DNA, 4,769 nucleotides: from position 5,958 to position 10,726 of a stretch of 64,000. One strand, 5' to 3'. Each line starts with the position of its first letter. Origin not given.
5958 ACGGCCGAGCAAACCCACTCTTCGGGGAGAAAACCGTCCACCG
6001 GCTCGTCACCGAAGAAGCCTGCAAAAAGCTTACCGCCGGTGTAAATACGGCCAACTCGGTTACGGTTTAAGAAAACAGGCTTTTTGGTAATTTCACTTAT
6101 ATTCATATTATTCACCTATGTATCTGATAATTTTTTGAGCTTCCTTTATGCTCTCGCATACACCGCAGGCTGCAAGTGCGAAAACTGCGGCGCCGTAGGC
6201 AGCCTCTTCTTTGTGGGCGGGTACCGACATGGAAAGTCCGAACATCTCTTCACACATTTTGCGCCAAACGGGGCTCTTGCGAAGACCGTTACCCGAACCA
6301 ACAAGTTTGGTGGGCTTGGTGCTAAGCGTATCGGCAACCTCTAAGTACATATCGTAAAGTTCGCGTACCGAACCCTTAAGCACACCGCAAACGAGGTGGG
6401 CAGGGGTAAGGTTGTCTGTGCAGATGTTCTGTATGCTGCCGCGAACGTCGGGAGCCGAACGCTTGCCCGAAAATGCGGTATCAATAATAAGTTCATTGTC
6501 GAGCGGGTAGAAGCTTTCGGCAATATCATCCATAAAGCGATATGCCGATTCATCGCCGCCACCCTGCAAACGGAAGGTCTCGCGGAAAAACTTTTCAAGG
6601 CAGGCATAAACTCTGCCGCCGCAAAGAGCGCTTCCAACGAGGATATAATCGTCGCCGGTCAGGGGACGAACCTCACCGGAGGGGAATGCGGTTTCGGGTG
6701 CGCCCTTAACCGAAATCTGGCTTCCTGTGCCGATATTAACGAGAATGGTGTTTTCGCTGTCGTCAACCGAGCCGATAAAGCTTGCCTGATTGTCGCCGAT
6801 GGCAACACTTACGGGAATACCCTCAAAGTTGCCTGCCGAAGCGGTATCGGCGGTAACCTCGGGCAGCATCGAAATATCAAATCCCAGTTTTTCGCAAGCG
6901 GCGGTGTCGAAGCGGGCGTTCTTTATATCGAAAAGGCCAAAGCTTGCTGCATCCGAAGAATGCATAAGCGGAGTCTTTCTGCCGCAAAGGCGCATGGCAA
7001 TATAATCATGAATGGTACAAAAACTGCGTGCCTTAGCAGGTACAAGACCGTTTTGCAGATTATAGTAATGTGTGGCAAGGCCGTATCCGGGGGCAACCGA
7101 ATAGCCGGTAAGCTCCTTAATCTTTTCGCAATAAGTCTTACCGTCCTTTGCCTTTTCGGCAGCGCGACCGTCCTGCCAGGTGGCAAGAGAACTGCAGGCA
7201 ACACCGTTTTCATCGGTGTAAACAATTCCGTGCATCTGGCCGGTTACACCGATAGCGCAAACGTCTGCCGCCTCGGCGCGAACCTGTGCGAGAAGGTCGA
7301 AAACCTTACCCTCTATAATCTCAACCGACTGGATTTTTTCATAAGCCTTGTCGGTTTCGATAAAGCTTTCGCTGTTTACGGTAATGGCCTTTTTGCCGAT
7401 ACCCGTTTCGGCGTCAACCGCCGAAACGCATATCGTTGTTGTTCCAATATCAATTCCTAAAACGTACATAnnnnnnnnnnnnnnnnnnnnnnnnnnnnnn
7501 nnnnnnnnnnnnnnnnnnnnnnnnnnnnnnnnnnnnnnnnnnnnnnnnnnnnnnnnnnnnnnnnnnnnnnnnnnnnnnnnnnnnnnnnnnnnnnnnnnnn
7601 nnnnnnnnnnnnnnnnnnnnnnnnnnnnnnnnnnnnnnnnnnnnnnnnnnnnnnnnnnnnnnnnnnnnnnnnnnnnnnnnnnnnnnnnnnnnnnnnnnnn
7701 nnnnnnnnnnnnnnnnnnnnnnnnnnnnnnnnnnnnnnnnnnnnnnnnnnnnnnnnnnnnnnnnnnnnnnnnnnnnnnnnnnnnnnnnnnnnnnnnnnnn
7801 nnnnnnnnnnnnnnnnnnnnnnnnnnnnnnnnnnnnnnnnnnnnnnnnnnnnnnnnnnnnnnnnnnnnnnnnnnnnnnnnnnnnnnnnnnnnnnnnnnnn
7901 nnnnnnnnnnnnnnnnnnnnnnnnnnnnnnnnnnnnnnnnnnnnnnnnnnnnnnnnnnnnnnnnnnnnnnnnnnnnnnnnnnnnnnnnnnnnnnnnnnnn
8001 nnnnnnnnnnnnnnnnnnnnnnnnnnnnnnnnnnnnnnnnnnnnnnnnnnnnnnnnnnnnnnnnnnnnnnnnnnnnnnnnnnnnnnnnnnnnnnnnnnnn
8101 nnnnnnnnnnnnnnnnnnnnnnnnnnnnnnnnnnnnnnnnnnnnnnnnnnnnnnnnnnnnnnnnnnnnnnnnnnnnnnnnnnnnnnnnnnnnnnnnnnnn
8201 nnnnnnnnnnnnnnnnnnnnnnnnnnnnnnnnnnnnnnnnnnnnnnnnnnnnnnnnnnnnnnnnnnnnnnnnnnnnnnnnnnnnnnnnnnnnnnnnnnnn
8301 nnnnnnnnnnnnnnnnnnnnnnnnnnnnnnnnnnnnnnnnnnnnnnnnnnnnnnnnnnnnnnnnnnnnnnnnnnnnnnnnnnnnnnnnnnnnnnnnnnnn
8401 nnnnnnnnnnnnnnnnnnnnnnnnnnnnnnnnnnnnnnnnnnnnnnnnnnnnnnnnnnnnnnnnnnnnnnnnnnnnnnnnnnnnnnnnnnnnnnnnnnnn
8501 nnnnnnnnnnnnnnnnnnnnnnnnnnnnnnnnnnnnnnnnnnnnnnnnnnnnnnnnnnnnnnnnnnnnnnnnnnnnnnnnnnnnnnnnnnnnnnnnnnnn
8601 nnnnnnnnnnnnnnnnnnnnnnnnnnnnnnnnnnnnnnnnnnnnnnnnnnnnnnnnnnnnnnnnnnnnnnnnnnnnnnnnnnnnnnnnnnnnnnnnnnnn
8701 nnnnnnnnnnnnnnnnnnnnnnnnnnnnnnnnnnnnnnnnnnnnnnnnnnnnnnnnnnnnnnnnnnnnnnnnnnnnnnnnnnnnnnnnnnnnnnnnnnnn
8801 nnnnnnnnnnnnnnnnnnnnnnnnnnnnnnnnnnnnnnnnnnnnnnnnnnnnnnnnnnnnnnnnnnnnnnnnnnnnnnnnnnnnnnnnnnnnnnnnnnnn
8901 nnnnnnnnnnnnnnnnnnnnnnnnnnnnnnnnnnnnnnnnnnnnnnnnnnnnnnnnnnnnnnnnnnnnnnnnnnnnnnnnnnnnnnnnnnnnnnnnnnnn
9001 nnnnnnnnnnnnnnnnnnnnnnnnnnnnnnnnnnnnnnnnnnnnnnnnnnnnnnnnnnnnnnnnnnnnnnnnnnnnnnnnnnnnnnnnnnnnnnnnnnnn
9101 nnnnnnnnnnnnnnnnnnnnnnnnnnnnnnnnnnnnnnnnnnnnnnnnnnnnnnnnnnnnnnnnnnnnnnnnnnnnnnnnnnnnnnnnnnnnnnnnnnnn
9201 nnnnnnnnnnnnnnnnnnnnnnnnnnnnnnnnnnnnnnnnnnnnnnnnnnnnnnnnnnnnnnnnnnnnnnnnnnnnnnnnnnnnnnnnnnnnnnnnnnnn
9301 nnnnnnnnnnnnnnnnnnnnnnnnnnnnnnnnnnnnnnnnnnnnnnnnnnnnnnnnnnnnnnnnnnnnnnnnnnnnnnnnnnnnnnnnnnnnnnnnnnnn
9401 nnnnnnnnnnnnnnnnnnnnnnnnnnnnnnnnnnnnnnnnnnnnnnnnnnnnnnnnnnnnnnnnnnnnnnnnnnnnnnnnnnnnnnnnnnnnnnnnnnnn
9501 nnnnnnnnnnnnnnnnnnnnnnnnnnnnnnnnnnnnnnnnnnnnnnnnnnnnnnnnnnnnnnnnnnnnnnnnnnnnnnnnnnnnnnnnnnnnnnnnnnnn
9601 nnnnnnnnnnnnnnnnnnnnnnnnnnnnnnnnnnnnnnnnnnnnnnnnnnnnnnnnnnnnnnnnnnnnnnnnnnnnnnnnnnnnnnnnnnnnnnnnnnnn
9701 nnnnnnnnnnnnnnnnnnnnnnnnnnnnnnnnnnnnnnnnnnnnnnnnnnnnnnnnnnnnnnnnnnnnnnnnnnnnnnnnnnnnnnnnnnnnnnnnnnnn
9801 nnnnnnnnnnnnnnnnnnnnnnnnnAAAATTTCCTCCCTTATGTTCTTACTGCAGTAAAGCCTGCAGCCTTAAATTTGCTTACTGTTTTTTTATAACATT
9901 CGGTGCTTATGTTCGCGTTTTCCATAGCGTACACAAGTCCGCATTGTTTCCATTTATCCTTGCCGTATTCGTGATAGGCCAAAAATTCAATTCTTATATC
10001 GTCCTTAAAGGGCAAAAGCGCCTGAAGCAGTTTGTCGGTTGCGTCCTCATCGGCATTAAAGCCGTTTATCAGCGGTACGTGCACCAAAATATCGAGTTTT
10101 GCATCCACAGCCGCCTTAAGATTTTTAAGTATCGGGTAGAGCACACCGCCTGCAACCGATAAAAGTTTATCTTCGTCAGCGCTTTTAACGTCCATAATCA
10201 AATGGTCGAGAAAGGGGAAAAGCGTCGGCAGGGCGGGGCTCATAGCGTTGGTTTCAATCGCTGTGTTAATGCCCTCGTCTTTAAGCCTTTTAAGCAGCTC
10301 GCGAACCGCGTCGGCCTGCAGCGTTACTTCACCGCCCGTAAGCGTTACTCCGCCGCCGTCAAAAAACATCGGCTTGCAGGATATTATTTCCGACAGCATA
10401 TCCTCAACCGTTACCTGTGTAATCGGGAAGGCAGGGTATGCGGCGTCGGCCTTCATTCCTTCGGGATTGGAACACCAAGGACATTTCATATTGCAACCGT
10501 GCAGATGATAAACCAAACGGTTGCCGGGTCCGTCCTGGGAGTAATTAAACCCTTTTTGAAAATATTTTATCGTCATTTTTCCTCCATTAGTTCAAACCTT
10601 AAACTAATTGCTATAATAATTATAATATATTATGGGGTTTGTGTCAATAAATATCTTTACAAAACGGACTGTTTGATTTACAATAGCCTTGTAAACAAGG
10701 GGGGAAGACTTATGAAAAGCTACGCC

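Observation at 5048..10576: Operon coupling an unassigned glycyl radical enzyme to a sugar kinase and a PMI-type isomerase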

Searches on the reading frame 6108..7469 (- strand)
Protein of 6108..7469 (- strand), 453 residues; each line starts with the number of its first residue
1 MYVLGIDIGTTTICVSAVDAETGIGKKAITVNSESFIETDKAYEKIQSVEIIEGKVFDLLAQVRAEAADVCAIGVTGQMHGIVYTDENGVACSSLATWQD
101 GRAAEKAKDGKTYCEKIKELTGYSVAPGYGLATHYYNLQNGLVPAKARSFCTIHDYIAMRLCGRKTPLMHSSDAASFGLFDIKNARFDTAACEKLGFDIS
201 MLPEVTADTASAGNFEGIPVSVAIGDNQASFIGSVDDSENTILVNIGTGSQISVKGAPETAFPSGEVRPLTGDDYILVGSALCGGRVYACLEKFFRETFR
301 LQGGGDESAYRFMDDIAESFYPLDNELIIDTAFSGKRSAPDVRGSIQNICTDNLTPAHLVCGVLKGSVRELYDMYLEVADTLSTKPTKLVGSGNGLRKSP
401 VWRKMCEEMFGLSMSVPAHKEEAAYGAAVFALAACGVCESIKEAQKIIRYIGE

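Call 6: search_protein_families(library=pfam, proteins=[window:6108-7469:-])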
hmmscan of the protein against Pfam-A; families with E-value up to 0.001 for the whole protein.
window:6108-7469:- (453 aa): 2 families
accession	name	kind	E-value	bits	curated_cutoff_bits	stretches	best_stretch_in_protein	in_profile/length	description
PF00370.27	FGGY_N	-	3.2e-23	83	28.8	1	2-233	1-245/245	FGGY family of carbohydrate kinases, N-terminal domain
PF02782.22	FGGY_C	-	4.8e-11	43.3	27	1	245-434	4-197/198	FGGY family of carbohydrate kinases, C-terminal domain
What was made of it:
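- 6108..7469 (-): Divergent FGGY carbohydrate kinase (453 aa), translationally coupled to the GRE. Pfam FGGY_N and FGGY_C (call 6).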

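Call 7: search_protein_families(library=ncbifam, proteins=[window:6108-7469:-], max_evalue=0.01)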
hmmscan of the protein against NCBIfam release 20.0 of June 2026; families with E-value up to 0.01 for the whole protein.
window:6108-7469:- (453 aa): 11 families
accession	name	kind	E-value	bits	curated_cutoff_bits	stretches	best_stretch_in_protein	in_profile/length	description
TIGR01312.1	XylB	equivalog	2.7e-38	131.7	380.25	1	4-447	1-451/481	xylulokinase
TIGR01314.1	gntK_FGGY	equivalog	1.2e-29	103.2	648.55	1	2-448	1-463/505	gluconokinase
TIGR01311.1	glycerol_kin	equivalog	5.7e-22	77.7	590.35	1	2-447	2-462/496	glycerol kinase GlpK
NF000756.0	PRK00047.1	subfamily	8.8e-16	57.3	498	1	2-447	6-464/502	glycerol kinase GlpK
NF008187.0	PRK10939.1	equivalog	1.5e-13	50.3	528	2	2-213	5-220/521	autoinducer-2 kinase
NF011601.0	PRK15027.1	equivalog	2.8e-10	39.2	912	1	66-248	64-255/484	xylulokinase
NF003154.0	PRK04123.1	equivalog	5.7e-09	35.2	428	1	391-448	448-505/554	ribulokinase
TIGR02628.1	fuculo_kin_coli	equivalog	1.2e-08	34.3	470.9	1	359-450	367-457/465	L-fuculokinase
TIGR02627.1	rhamnulo_kin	equivalog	6.7e-07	28.2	527.95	1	46-255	44-260/454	rhamnulokinase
TIGR01234.1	L-ribulokinase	equivalog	0.00053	18.9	583.25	0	389-446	439-496/536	ribulokinase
NF009842.0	PRK13317.1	equivalog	0.0019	17.6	234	0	2-82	3-84/277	type II pantothenate kinase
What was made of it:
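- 6108..7469 (-): The best NCBIfam model is XylB at 131.7 bits, against a cut-off of 380 (call 7).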

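Call 20: search_solved_structures(query=window:6108-7469:-, max_evalue=0.00001)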
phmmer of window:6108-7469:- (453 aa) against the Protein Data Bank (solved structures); distinct sequences matched with E-value up to 0.00001: 28.
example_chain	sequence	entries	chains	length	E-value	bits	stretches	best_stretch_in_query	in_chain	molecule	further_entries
6ude_A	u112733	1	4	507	2.6e-13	53.1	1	58-446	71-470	Glycerol kinase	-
2dpn_A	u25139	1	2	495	3.1e-13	52.8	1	58-437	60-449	Glycerol kinase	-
3gbt_A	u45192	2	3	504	4.7e-13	52.2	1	2-444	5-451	Gluconate kinase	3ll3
6k78_A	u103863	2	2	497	1.6e-10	43.9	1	3-255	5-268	Glycerol kinase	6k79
5gn5_A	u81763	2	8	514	1.7e-10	43.7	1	117-449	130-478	Glycerol kinase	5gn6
3wxi_A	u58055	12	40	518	1.8e-10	43.7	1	117-449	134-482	Glycerol kinase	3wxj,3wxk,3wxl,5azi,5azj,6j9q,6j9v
6k78_B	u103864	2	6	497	1.9e-10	43.6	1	3-255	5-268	Glycerol kinase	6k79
2zf5_O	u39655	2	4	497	2.2e-10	43.4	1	3-255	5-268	Glycerol kinase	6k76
8pry_A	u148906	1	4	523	4.9e-10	42.3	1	149-447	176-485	glycerol kinase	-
4e1j_A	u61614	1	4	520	6.6e-10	41.8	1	2-374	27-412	Glycerol kinase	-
3h45_X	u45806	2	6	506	9.1e-09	38.1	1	36-445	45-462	Glycerol kinase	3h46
1r59_O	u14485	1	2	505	9.6e-09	38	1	36-445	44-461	Glycerol kinase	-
1xup_O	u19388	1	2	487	1.1e-08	37.9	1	42-445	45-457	Glycerol kinase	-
3h3n_X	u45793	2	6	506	1.1e-08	37.8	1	36-445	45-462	Glycerol kinase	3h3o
3flc_O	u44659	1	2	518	1.2e-08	37.7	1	36-445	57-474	Glycerol kinase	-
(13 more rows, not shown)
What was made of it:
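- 6108..7469 (-): The best solved match scores 53 bits (call 20).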

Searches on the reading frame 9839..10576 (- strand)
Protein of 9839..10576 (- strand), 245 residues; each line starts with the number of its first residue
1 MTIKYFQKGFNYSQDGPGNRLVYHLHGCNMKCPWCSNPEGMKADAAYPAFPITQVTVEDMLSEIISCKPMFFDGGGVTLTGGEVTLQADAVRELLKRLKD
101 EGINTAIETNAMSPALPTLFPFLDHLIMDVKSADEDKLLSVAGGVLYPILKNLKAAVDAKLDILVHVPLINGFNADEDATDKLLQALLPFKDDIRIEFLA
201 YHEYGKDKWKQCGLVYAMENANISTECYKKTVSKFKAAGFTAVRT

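Call 6: search_protein_families(library=pfam, proteins=[window:9839-10576:-])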
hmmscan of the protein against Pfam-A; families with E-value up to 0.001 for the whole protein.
window:9839-10576:- (245 aa): 2 families
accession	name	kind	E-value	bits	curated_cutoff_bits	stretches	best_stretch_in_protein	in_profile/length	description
PF04055.27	Radical_SAM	-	1.8e-17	64.4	29.5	1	23-181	2-163/166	Radical SAM superfamily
PF13353.11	Fer4_12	-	7.5e-12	46.1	22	1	15-106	2-85/137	4Fe-4S single cluster domain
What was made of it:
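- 9839..10576 (-): GRE activating enzyme (radical SAM, 245 aa) with the radical SAM core only and no ferredoxin-like insert. Pfam Radical_SAM and Fer4_12 (call 6).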

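Call 7: search_protein_families(library=ncbifam, proteins=[window:9839-10576:-], max_evalue=0.01)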
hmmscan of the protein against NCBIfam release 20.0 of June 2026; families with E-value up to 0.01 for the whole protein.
window:9839-10576:- (245 aa): 29 families (the best 25 are shown)
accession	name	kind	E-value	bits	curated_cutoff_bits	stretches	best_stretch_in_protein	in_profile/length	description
TIGR02494.1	PFLE_PFLC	subfamily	4.2e-48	164.1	174.35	2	54-233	103-286/293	glycyl-radical enzyme activating protein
TIGR02493.1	PFLA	equivalog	4.2e-40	137.6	231.75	1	13-233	10-229/235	pyruvate formate-lyase-activating protein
NF048010.1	SfplDhtActHpsHDes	equivalog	6.6e-38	130.2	430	2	54-229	111-292/298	(2S)-3-sulfopropanediol dehydratase activating enzyme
TIGR04395.1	cutC_activ_rSAM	equivalog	2.4e-37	128.9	360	2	55-236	110-298/309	choline TMA-lyase-activating enzyme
NF043069.1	T4HPD_activ_SAM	equivalog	1.2e-35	123.3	425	2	54-241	103-294/299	trans-4-hydroxy-L-proline dehydratase activase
TIGR04003.1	rSAM_BssD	equivalog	1.7e-35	122.7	496.45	2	54-233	107-291/314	[benzylsuccinate synthase]-activating enzyme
NF033719.1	ind_deCO2_activ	equivalog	1.9e-35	122.6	425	2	55-223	111-280/302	indoleacetate decarboxylase activase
NF007483.0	PRK10076.1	equivalog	1.2e-33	116.5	326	2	54-233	97-278/292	[formate-C-acetyltransferase]-activating enzyme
NF033717.2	HPDL_rSAM_activ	equivalog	1.8e-32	112.9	420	2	53-223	110-283/311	4-hydroxyphenylacetate decarboxylase activase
NF048008.1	SfplDhtActHpfHKleb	equivalog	5.4e-31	108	500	2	54-235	106-292/308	(2S)-3-sulfopropanediol dehydratase activating enzyme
NF008356.0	PRK11145.1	equivalog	4.7e-30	104.6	375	1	14-224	16-225/246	pyruvate formate lyase 1-activating protein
TIGR04041.1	activase_YjjW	hypoth_equivalog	5.6e-26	91.6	250.2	2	52-208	90-245/276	YjjW family glycine radical enzyme activase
TIGR02495.1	NrdG2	equivalog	2.1e-15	56.6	131.15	1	23-180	21-174/193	anaerobic ribonucleoside-triphosphate reductase activating protein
TIGR03963.1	rSAM_QueE_Clost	equivalog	1.2e-07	31.6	260.1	1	24-113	25-104/219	putative 7-carboxy-7-deazaguanine synthase QueE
TIGR02491.1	NrdG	equivalog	3e-07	30.5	126.1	1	15-101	12-93/154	anaerobic ribonucleoside-triphosphate reductase activating protein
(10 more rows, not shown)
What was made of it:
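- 9839..10576 (-): TIGR02494 scores 164 bits in two stretches that skip profile positions of roughly 30-100 (call 7).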
